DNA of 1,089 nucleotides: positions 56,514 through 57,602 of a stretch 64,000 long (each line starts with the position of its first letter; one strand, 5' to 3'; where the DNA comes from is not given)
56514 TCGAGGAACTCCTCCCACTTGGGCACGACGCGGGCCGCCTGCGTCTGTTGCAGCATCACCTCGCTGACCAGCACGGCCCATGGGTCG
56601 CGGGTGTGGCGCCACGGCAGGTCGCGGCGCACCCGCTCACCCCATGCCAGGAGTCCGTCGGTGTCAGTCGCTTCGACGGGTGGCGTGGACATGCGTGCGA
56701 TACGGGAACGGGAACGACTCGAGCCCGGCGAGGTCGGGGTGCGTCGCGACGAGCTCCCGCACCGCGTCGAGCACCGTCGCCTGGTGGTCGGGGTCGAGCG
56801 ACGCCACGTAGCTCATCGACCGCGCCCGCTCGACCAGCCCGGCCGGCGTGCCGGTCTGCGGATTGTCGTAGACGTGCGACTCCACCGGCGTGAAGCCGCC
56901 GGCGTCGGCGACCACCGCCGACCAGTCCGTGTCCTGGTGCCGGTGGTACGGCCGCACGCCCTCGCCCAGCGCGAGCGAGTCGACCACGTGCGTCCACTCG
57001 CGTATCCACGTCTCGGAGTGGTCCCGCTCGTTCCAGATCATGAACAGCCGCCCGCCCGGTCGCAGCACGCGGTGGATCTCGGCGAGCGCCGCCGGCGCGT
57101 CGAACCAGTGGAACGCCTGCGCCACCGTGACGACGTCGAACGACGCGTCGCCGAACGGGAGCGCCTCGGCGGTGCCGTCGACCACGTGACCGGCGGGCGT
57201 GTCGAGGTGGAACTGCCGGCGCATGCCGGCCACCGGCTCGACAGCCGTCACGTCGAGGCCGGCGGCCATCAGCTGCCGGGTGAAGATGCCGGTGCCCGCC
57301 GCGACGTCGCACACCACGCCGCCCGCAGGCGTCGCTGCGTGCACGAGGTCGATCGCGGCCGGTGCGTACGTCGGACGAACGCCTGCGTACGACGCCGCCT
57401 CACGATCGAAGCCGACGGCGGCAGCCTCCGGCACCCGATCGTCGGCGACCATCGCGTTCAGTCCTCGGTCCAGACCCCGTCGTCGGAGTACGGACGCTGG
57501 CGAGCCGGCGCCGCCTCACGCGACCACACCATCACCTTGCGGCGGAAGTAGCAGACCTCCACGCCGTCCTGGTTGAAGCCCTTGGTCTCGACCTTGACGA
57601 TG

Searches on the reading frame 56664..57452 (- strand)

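Call 37: search_protein_families(library=pfam, proteins=[window:56664-57452:-], max_evalue=0.01)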
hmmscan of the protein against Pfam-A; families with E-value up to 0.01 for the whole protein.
window:56664-57452:- (262 aa): 8 families
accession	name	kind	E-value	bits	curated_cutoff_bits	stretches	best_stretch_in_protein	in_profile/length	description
PF08241.18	Methyltransf_11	-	6.3e-22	78.5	21.2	1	49-137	2-94/95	Methyltransferase domain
PF13649.12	Methyltransf_25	-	6.9e-17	62.4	27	1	47-134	1-97/97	Methyltransferase domain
PF13489.12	Methyltransf_23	-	6.4e-14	52.4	27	1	34-157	10-136/164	Methyltransferase domain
PF08242.18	Methyltransf_12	-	2.3e-10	41.5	30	1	49-136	2-98/98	Methyltransferase domain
PF01209.24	Ubie_methyltran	-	1.9e-08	34.4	20.1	1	89-139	101-152/233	ubiE/COQ5 methyltransferase family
PF13847.12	Methyltransf_31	-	9.7e-08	32.2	27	1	44-138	4-109/145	Methyltransferase domain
PF13602.12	ADH_zinc_N_2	-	0.0063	17.9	27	0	87-196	3-112/134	Zinc-binding dehydrogenase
PF03141.22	Methyltransf_29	-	0.0079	15.2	23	1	80-141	156-218/506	Putative S-adenosyl-L-methionine-dependent methyltransferase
